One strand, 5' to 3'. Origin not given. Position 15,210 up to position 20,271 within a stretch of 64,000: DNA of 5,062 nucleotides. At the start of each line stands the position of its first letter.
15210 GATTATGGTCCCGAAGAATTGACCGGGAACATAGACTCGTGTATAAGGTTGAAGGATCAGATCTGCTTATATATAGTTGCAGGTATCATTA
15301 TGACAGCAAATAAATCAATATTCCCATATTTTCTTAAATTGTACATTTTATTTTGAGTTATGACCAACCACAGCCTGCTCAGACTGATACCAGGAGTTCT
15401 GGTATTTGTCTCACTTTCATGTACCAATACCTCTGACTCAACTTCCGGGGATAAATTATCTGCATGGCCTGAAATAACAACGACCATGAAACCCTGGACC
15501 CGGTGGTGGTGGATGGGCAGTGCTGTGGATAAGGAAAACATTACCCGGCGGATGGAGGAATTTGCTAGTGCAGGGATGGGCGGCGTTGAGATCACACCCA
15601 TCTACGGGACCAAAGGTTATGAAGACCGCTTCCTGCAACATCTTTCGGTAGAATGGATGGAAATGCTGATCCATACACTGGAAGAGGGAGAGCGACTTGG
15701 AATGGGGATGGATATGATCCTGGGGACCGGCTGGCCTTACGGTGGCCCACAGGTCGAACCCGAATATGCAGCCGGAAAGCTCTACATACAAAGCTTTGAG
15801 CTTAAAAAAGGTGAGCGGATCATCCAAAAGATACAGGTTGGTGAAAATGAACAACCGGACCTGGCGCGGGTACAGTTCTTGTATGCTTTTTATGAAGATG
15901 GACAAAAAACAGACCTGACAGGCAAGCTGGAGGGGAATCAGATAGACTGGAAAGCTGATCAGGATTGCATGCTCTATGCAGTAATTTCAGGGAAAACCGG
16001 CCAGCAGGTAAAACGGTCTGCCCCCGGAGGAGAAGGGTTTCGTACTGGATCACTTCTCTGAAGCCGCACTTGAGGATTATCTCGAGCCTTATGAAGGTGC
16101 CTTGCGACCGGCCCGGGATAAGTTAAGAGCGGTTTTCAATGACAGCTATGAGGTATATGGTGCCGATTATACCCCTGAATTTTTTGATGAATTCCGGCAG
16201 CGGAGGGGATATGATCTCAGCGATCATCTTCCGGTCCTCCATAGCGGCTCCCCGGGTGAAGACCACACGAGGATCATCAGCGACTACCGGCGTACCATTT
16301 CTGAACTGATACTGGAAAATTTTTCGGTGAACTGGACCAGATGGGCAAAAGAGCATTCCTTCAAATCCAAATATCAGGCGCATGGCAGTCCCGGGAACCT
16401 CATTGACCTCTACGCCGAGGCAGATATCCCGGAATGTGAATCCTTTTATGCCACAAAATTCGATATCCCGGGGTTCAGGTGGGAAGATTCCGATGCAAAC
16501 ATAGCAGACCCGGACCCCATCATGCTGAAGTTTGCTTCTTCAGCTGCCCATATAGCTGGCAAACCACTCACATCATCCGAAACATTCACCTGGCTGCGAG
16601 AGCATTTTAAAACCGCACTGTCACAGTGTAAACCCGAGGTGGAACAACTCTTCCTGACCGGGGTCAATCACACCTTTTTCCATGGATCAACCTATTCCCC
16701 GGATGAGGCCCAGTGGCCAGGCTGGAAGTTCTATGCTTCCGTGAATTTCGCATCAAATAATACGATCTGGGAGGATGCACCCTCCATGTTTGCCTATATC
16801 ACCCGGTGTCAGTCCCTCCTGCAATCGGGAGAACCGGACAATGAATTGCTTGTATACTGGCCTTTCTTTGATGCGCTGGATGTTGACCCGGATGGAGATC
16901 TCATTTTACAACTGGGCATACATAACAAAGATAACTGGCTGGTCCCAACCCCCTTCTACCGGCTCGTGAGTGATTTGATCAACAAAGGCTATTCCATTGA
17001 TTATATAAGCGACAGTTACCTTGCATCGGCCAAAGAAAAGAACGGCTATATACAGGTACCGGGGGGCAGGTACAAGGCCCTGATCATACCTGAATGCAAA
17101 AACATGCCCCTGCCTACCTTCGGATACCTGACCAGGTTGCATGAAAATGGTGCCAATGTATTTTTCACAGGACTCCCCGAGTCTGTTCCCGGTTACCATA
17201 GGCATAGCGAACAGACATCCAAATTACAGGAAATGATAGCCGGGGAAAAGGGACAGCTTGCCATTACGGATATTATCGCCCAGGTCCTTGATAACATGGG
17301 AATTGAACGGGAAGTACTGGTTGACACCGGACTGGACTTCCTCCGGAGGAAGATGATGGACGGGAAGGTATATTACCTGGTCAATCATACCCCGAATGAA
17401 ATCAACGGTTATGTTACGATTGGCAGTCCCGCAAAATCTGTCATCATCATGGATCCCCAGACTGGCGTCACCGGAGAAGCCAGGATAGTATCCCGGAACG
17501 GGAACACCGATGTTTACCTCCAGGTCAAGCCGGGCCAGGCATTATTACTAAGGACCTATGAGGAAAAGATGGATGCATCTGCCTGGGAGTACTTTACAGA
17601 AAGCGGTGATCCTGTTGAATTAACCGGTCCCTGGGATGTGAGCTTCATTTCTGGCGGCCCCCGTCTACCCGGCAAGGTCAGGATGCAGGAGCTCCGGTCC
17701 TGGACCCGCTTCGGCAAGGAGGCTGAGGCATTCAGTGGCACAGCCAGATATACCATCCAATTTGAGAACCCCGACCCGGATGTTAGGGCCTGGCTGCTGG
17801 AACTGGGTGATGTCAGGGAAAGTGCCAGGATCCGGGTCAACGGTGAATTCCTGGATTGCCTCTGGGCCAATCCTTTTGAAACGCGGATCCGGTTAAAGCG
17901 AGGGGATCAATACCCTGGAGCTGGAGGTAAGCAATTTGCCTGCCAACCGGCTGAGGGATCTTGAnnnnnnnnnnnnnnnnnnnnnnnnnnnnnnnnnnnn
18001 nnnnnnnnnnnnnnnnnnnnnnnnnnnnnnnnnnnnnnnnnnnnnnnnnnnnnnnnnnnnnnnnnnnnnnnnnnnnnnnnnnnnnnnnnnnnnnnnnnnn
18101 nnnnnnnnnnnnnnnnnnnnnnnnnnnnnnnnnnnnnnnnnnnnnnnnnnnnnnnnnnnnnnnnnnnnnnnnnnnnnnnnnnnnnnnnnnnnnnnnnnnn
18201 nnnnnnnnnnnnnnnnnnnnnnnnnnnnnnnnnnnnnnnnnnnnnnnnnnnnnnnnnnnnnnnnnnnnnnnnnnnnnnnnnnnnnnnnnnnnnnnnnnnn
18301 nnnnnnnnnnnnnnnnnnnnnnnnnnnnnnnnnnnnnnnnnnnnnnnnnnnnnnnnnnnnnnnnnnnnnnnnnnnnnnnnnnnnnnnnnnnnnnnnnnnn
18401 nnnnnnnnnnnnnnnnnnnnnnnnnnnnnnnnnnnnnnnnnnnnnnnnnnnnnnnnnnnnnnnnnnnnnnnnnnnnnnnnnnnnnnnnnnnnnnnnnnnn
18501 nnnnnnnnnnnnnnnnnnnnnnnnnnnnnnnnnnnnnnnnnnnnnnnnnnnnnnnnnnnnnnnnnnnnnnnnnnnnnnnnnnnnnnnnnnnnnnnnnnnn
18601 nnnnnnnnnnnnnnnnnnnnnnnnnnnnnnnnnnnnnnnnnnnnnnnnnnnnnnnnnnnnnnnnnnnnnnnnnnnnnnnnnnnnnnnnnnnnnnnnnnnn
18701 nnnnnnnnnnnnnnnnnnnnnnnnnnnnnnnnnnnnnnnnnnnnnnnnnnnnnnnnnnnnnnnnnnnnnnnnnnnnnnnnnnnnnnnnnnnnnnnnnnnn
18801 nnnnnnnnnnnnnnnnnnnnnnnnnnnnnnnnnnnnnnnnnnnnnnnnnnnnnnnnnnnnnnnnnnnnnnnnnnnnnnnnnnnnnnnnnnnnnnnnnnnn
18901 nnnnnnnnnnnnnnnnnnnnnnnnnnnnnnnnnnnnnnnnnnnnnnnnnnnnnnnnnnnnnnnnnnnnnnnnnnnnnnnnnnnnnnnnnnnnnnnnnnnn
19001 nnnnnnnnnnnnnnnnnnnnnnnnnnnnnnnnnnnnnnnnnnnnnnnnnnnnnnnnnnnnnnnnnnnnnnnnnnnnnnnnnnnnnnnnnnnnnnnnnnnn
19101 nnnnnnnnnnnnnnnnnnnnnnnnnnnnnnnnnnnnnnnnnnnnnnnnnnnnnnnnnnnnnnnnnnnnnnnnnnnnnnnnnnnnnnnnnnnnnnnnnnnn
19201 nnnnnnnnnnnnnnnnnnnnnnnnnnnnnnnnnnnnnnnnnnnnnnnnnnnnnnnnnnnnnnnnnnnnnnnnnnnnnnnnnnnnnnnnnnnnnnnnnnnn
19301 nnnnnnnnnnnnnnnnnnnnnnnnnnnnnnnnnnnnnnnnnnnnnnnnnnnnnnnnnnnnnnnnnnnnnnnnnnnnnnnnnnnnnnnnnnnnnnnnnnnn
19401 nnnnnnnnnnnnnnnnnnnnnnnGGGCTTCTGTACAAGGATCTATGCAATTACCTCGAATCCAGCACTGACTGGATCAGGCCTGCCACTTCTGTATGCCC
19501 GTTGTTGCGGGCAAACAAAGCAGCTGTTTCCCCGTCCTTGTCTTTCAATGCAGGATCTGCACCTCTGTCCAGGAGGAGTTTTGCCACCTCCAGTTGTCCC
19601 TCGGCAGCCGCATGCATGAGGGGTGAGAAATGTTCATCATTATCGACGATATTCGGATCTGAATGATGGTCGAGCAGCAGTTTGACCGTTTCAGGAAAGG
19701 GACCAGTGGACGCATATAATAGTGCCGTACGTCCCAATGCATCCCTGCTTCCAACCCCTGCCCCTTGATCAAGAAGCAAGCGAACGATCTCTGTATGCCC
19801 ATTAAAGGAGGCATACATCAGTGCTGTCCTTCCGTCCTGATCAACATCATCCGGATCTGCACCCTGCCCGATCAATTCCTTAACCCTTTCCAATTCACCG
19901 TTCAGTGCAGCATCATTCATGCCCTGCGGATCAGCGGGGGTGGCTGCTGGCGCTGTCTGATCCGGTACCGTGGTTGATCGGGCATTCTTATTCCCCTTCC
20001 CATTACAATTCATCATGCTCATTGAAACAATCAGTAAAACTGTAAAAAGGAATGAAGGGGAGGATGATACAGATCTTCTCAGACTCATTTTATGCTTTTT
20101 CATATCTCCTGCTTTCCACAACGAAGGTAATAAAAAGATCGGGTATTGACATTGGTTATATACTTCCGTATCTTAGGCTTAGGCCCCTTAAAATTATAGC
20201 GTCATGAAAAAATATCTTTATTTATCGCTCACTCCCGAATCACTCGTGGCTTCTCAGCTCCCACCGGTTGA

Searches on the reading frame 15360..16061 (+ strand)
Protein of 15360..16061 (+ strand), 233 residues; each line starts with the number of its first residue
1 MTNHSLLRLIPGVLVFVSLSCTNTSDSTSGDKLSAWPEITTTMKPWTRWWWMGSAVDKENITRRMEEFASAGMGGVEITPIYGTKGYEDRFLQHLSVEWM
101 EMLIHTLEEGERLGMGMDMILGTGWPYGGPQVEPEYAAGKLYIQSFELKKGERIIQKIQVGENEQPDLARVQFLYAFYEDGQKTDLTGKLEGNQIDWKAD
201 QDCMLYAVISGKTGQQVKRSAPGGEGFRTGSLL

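Call 18: search_protein_families(library=pfam, proteins=[window:15360-16061:+], max_evalue=0.001)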
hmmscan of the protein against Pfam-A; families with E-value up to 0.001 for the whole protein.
window:15360-16061:+ (233 aa): 1 family
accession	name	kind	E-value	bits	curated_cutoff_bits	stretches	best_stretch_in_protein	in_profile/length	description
PF17132.9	Glyco_hydro_106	-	7e-13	48.4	29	1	42-164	6-130/743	alpha-L-rhamnosidase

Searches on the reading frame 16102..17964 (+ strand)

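Call 18: search_protein_families(library=pfam, proteins=[window:16102-17964:+], max_evalue=0.001)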
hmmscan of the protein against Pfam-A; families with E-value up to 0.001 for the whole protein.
window:16102-17964:+ (620 aa): 1 family
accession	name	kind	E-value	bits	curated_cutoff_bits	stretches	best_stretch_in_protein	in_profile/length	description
PF17132.9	Glyco_hydro_106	-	8.9e-46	157.2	29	2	6-249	298-538/743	alpha-L-rhamnosidase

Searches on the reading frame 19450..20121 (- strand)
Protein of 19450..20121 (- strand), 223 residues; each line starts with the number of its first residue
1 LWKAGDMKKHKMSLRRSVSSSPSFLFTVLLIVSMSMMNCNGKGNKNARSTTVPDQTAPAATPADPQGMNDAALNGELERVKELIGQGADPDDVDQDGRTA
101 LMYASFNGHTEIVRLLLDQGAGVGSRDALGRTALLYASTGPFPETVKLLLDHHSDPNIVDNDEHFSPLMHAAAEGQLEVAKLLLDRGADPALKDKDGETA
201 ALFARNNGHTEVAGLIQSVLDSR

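Call 72: search_protein_families(library=pfam, proteins=[window:19450-20121:-], max_evalue=0.001)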
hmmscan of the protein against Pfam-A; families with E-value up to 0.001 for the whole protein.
window:19450-20121:- (223 aa): 6 families
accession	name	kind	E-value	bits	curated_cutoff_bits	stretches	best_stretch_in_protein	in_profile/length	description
PF12796.13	Ank_2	-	3.1e-42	143.5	27.3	3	70-160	3-90/90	Ankyrin repeats (3 copies)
PF00023.36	Ank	-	1e-30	104.5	21.1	3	96-127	1-32/33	Ankyrin repeat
PF13637.12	Ank_4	-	2.2e-28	98.1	22.7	3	71-117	4-50/50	Ankyrin repeats (many copies)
PF13606.12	Ank_3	-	1.2e-20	71.5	22.3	2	96-123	1-28/30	Ankyrin repeat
PF13857.12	Ank_5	-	1.2e-18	67.4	27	2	149-200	1-52/56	Ankyrin repeats (many copies)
PF24521.3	Ank_KRIT1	-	2e-08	34.5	80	0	61-120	15-69/149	KRIT1 ankyrin-repeats domain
